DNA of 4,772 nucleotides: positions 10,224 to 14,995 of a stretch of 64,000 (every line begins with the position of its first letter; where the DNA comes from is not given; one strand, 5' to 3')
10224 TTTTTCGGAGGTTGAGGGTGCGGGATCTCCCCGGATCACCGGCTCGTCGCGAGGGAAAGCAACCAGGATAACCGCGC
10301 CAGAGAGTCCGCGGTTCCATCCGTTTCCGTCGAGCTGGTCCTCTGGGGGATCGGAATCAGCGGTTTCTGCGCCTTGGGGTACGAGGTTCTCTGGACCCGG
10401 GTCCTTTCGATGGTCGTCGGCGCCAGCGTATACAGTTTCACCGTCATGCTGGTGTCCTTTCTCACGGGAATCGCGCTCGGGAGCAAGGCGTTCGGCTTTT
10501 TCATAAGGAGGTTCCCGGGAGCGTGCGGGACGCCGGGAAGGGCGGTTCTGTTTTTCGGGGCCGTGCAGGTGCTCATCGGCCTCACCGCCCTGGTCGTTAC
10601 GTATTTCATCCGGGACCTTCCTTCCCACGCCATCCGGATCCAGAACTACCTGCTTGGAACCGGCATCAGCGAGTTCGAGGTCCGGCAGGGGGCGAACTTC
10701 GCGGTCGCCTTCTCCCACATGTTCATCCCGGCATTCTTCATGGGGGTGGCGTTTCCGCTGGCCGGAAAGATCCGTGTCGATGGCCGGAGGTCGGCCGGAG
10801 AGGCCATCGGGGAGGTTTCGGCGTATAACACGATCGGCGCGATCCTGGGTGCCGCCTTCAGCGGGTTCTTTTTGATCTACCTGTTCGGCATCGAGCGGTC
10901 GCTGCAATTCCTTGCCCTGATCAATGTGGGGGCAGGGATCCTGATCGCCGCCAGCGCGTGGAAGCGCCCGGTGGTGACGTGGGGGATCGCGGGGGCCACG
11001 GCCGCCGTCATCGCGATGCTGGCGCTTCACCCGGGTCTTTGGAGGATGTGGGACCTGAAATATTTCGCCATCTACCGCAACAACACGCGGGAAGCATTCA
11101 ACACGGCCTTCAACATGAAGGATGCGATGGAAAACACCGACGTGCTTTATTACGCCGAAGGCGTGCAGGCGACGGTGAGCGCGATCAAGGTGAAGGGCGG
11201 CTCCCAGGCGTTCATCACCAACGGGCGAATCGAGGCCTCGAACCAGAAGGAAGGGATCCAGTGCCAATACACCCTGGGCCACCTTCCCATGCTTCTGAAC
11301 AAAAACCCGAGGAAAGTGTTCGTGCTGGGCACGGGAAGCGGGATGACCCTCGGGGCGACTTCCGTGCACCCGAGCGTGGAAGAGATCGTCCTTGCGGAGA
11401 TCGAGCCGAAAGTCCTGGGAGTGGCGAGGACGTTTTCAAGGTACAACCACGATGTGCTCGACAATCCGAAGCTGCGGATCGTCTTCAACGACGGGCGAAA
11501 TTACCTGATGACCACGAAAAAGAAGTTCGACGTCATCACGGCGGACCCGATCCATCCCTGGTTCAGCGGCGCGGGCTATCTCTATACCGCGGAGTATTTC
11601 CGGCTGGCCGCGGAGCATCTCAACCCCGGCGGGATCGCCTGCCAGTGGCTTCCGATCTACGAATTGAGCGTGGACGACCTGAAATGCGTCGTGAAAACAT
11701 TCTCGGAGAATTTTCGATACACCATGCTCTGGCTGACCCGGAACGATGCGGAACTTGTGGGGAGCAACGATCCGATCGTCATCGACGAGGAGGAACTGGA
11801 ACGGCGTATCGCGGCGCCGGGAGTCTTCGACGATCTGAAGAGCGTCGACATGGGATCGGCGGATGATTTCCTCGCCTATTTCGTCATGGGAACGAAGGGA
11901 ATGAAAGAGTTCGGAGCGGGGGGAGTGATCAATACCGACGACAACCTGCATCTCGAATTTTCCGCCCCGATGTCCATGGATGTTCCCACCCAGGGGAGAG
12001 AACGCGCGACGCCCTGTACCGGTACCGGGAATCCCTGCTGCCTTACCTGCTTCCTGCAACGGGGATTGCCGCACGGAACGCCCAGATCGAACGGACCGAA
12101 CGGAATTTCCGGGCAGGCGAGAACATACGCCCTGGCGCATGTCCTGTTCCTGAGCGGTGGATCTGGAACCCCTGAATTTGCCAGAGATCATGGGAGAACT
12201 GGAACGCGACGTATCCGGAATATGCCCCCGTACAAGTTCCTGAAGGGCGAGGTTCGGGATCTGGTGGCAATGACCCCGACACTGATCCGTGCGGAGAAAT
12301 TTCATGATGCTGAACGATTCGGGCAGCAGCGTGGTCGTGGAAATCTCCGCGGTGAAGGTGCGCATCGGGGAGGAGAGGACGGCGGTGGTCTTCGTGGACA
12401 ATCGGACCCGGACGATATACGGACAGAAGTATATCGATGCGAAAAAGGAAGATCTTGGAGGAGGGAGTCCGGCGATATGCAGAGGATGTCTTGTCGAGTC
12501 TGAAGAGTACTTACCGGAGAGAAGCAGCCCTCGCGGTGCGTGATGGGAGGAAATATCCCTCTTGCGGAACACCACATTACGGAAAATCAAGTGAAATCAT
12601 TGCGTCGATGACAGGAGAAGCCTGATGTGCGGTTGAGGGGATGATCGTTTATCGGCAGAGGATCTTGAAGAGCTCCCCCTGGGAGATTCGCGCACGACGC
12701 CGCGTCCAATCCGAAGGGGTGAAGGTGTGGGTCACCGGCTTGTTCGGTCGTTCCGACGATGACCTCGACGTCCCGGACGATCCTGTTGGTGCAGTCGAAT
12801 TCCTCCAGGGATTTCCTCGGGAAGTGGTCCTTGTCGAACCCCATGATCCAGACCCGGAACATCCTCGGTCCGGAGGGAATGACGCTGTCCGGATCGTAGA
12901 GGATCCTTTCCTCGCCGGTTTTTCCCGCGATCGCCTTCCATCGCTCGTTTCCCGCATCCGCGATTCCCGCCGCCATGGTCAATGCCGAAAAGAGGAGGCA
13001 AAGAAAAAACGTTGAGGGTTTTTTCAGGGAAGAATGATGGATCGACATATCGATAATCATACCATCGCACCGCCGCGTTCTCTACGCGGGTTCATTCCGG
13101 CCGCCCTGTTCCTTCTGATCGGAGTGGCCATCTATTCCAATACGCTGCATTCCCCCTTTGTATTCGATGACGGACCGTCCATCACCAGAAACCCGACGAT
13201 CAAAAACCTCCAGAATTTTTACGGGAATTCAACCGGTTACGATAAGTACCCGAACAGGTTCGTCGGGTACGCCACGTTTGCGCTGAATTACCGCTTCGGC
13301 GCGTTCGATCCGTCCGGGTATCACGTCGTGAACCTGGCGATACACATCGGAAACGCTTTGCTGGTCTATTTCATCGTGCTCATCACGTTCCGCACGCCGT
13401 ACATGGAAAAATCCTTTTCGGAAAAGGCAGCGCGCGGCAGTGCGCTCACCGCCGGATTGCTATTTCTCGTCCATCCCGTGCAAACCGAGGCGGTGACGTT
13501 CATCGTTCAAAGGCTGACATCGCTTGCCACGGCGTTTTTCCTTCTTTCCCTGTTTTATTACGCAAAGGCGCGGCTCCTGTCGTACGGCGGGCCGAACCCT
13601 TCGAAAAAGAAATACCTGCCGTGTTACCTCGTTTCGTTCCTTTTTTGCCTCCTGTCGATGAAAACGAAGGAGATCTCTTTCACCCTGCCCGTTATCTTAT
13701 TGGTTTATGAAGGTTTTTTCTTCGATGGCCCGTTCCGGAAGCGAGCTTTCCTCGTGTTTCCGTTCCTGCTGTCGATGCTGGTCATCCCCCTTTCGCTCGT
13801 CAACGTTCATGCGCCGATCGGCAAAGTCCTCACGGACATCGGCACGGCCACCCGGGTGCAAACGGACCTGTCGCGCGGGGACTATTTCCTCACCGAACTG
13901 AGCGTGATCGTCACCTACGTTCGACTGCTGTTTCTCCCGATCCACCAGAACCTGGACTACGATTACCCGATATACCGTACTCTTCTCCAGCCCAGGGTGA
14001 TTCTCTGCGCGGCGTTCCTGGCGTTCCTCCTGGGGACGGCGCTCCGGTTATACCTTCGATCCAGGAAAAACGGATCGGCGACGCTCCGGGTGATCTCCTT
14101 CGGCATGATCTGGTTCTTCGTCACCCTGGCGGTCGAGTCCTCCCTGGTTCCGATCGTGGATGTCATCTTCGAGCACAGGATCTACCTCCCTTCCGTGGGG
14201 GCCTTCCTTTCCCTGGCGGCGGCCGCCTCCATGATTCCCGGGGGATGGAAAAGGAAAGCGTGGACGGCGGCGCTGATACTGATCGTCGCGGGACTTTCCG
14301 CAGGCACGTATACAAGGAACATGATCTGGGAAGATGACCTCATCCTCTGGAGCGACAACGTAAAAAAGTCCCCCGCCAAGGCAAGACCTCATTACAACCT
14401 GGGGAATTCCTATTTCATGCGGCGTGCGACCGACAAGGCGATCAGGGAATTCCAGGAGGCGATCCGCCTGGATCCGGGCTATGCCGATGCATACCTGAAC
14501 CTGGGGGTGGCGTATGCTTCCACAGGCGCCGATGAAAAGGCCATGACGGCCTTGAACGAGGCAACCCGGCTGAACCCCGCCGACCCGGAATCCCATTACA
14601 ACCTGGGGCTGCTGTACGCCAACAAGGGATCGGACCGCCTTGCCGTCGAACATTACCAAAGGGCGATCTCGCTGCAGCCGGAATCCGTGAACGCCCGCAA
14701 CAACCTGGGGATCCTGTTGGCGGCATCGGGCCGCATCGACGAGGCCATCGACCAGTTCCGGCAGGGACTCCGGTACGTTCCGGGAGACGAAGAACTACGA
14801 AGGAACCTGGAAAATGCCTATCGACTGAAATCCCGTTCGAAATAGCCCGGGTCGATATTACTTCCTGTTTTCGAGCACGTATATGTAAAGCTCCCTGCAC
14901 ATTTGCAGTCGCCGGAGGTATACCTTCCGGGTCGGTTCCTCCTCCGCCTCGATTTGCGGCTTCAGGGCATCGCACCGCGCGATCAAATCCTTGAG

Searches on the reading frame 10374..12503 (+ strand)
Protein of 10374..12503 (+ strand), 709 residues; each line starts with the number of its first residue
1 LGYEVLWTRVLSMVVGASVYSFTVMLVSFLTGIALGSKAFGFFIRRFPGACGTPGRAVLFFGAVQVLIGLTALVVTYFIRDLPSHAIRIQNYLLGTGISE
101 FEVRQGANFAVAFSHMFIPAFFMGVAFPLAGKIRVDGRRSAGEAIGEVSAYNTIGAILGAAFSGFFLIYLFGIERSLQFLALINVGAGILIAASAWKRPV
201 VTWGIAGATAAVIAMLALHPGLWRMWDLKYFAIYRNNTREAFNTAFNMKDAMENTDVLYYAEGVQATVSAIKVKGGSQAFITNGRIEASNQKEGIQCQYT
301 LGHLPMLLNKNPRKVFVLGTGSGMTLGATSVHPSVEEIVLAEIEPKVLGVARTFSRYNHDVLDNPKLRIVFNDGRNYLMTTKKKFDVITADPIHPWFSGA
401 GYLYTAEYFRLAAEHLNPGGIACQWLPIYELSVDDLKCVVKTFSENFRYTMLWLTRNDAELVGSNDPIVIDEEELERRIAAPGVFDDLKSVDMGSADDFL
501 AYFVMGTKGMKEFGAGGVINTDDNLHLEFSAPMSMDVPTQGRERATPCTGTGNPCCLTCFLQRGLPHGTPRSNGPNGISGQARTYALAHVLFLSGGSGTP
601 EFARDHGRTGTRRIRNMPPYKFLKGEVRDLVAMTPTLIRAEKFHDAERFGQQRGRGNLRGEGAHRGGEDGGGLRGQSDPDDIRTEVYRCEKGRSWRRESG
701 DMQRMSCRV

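Call 64: search_protein_families(library=pfam, proteins=[window:10374-12503:+], max_evalue=0.001)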
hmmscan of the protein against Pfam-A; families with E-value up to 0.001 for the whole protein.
window:10374-12503:+ (709 aa): 1 family
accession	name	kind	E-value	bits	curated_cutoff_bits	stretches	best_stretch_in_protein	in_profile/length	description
PF01564.23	Spermine_synth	-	1.4e-23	83.9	22.9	1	299-452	6-158/186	Spermine/spermidine synthase domain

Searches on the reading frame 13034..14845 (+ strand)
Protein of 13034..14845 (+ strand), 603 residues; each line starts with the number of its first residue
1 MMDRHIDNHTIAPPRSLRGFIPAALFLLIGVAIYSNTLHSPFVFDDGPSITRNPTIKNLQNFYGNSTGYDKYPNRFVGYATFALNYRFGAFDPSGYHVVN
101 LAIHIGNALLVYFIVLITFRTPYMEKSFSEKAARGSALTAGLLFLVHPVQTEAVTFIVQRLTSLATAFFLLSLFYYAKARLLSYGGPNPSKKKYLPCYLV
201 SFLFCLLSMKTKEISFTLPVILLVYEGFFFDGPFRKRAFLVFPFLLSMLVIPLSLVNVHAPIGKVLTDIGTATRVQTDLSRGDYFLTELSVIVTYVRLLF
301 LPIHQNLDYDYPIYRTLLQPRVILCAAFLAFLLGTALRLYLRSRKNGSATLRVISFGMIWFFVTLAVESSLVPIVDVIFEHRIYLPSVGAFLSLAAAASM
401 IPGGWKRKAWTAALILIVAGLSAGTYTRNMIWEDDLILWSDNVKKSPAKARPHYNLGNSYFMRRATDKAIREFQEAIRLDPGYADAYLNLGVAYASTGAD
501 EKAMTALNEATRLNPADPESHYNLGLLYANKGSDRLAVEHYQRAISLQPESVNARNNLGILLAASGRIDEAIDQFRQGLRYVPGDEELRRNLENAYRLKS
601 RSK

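Call 64: search_protein_families(library=pfam, proteins=[window:13034-14845:+], max_evalue=0.001)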
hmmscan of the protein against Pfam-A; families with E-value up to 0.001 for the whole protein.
window:13034-14845:+ (603 aa): 19 families
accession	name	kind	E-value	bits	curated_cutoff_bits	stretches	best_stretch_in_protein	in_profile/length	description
PF13414.12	TPR_11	-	1.6e-33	114.6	26.8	3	493-532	3-42/42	TPR repeat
PF00515.34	TPR_1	-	5e-28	96.2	27.8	3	519-550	2-33/34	Tetratricopeptide repeat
PF07719.23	TPR_2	-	2.2e-26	90.2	27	3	450-482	1-33/34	Tetratricopeptide repeat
PF13431.12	TPR_17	-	4.5e-20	70.6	24.4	2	540-572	1-33/34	Tetratricopeptide repeat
PF13181.12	TPR_8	-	5.7e-20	70.2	25.7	2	484-516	1-33/34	Tetratricopeptide repeat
PF13432.12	TPR_16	-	6.2e-19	68.5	32.7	2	454-518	1-65/65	Tetratricopeptide repeat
PF14559.12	TPR_19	-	2.4e-17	63.5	25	2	464-520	5-61/68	Tetratricopeptide repeat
PF13428.12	TPR_14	-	1.5e-15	56.5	23.5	1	485-525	2-42/44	Tetratricopeptide repeat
PF13424.12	TPR_12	-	1.7e-15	57.4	30.1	1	520-580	5-73/77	Tetratricopeptide repeat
PF13174.12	TPR_6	-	4e-11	43.2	26.3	0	485-515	1-31/33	Tetratricopeptide repeat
PF13371.12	TPR_9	-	1.2e-09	38.5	35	0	526-587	3-64/73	Tetratricopeptide repeat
PF13176.12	TPR_7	-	3.8e-07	30.1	27.9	0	520-551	1-34/36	Tetratricopeptide repeat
PF14561.12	TPR_20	-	1.1e-06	29.2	25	0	464-508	2-46/90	Tetratricopeptide repeat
PF13374.12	TPR_10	-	5.4e-06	26.7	27.5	0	553-580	3-30/42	Tetratricopeptide repeat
PF13429.12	TPR_15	-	1.5e-05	25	26.2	0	513-558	142-186/280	Tetratricopeptide repeat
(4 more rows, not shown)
